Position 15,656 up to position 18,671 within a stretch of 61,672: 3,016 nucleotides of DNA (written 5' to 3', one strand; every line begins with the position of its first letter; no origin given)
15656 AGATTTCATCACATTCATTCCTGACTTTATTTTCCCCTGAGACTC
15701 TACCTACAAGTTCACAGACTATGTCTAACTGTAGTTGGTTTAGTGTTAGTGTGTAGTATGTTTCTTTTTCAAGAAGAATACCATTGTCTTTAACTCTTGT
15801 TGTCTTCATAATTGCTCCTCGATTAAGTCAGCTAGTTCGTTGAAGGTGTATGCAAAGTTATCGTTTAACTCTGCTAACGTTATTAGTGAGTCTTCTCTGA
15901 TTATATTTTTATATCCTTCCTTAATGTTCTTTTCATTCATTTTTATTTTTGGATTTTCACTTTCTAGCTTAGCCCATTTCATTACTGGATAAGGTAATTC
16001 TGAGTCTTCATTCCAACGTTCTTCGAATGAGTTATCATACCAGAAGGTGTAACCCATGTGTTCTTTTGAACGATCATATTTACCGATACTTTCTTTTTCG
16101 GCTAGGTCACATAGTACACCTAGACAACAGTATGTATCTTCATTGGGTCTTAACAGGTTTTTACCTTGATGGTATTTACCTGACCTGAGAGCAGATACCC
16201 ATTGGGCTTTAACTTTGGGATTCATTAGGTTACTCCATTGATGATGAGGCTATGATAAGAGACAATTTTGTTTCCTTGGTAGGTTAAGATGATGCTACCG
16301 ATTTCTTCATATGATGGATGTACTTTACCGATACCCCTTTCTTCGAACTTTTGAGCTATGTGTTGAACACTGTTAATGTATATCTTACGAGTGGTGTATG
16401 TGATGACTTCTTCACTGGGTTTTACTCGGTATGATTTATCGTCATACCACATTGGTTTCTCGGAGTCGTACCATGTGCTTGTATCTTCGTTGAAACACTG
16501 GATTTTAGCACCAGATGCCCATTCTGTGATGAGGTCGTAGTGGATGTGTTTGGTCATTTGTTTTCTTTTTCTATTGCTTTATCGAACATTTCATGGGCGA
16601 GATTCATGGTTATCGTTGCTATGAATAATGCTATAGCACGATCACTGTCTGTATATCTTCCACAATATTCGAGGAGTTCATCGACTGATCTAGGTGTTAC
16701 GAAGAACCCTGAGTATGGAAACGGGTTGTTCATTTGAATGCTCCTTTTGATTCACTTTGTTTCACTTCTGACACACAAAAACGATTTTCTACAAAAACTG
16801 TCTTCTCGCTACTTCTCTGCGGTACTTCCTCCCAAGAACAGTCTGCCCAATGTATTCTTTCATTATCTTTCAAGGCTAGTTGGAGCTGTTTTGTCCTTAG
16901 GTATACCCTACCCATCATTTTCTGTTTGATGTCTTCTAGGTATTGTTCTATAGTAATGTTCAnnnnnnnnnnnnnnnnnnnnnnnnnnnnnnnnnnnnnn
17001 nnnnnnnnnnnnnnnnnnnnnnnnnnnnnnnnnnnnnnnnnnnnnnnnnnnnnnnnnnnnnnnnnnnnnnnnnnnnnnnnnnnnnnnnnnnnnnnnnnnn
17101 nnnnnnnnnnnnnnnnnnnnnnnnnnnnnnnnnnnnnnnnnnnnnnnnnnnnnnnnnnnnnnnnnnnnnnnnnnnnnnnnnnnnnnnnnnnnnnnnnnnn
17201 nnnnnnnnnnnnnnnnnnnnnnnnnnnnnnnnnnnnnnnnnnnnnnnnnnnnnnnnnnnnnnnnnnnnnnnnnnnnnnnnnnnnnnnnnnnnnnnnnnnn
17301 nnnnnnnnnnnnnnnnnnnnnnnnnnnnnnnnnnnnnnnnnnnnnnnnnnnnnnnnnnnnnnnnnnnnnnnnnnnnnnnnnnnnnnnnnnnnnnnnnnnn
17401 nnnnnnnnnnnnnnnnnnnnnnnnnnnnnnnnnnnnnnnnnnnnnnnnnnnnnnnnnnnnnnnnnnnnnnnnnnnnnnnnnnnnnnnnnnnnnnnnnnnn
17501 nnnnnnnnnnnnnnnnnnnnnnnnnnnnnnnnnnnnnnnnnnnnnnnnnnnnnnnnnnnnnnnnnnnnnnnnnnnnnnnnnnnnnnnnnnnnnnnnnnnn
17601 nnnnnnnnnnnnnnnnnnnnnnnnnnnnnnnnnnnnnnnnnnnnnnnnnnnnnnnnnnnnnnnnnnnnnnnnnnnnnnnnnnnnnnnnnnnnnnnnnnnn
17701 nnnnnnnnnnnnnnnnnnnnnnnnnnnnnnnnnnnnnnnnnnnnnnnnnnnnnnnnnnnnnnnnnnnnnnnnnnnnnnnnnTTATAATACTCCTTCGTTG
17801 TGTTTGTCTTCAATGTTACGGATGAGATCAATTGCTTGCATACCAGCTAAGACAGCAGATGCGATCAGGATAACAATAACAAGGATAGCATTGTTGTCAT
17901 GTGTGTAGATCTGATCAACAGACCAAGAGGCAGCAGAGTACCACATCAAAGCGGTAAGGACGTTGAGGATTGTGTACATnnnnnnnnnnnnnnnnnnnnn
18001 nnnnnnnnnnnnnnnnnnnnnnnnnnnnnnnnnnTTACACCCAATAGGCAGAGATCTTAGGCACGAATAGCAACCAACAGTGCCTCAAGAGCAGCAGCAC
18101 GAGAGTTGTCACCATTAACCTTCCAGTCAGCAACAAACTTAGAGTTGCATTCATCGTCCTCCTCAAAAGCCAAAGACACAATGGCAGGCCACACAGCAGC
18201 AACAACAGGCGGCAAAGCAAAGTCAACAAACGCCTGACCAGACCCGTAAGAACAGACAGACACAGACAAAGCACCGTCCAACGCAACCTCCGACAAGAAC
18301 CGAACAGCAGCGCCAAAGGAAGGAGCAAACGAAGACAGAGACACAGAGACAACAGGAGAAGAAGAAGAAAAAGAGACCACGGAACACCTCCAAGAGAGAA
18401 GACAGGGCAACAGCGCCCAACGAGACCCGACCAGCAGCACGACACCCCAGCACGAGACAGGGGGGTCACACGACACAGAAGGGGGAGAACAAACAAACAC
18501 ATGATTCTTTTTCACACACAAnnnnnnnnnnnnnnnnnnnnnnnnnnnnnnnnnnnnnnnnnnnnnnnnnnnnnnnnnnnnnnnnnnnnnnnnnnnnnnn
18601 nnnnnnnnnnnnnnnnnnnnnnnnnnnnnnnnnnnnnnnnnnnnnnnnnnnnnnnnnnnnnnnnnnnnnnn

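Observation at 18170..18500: A ~330-nt block almost devoid of T on one strand sits exactly at the divergence of the two arms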

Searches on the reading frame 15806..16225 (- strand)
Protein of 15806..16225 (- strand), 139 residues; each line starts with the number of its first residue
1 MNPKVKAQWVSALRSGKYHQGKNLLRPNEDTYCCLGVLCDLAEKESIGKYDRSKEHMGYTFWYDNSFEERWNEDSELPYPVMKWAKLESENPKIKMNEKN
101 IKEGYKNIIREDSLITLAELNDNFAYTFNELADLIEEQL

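Call 21: search_protein_families(library=pfam, proteins=[window:15806-16225:-], max_evalue=0.01)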
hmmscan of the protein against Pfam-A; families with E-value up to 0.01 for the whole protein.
window:15806-16225:- (139 aa): 0 families

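Call 31: search_protein_families(library=phrogs, proteins=[window:15806-16225:-], max_evalue=0.01)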
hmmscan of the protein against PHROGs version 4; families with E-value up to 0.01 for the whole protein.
window:15806-16225:- (139 aa): 1 family
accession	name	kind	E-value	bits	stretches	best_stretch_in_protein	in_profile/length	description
phrog_18067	-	unknown function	4e-27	96.1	1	1-138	1-128/129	-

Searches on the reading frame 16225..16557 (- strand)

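Call 21: search_protein_families(library=pfam, proteins=[window:16225-16557:-], max_evalue=0.01)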
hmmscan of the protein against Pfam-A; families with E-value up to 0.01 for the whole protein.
window:16225-16557:- (110 aa): 0 families

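Call 31: search_protein_families(library=phrogs, proteins=[window:16225-16557:-], max_evalue=0.01)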
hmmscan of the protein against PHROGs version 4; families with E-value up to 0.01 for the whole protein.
window:16225-16557:- (110 aa): 4 families
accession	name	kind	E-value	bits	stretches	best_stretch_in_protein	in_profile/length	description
phrog_13152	-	unknown function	4.3e-10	40.9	1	3-72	74-135/171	-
phrog_34112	-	unknown function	8.1e-06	27.2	1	1-48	1-55/59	-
phrog_15048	-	unknown function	2.5e-05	25.5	1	3-54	10-62/131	-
phrog_20609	-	unknown function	0.0012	19.8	0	64-93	18-45/51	-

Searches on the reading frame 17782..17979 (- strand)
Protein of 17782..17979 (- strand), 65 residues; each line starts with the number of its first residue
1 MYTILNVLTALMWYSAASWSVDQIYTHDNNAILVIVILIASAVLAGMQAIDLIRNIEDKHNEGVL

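Call 6: search_protein_families(library=pfam, proteins=[window:17782-17979:-], max_evalue=0.01)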
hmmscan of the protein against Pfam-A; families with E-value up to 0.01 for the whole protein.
window:17782-17979:- (65 aa): 0 families

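Call 31: search_protein_families(library=phrogs, proteins=[window:17782-17979:-], max_evalue=0.01)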
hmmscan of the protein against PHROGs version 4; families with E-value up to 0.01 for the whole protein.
window:17782-17979:- (65 aa): 0 families

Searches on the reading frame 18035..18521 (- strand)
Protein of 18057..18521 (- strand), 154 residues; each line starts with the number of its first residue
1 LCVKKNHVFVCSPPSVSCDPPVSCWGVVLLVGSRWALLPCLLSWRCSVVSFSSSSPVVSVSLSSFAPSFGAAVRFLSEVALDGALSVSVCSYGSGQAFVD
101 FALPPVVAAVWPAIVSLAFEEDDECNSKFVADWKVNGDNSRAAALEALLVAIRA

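Call 6: search_protein_families(library=pfam, proteins=[window:18057-18521:-, window:18035-18502:-], max_evalue=0.01)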
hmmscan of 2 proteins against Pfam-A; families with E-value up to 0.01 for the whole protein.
window:18057-18521:- (154 aa): 0 families

window:18035-18502:- (155 aa): 0 families

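Call 11: search_dna_similar(query=window:18057-18521:-, collection=phages, mode=protein, max_evalue=1)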
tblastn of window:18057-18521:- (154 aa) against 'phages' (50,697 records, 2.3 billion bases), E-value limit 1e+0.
No match.

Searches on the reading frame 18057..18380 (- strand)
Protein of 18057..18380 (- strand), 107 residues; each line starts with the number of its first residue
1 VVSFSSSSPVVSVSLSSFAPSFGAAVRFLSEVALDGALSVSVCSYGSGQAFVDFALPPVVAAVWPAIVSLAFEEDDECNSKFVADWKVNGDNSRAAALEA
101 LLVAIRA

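Call 31: search_protein_families(library=phrogs, proteins=[window:18060-18380:-], max_evalue=0.01)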
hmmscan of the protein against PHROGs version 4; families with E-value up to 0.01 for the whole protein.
seq(107 aa): 0 families

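Call 68: predict_structure(protein=window:18057-18380:-)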
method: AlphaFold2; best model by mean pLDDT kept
length: 107 residues; sequences in the alignment: 1
mean_pLDDT: 43.8   pTM: 0.26
mean pLDDT of the five models: 43.8, 42.8, 41.6, 40.2, 37.9
residues with pLDDT >= 90: 0; 70-90: 0; 50-70: 21; < 50: 86
segments of 3 or more residues with pLDDT < 50: 1-25, 30-56, 69-75, 77-79, 85-87, 89-107
pLDDT, mean of each block of 10 residues (from residue 1): 34 42 49 44 36 47 52 46 49 43 38
secondary structure, 60 per line:
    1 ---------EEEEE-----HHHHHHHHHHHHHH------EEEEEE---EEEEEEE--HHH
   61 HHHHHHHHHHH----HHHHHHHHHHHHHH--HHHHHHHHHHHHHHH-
elements in order: E10-14 H20-33 E40-45 E49-55 H58-71 H76-89 H92-106
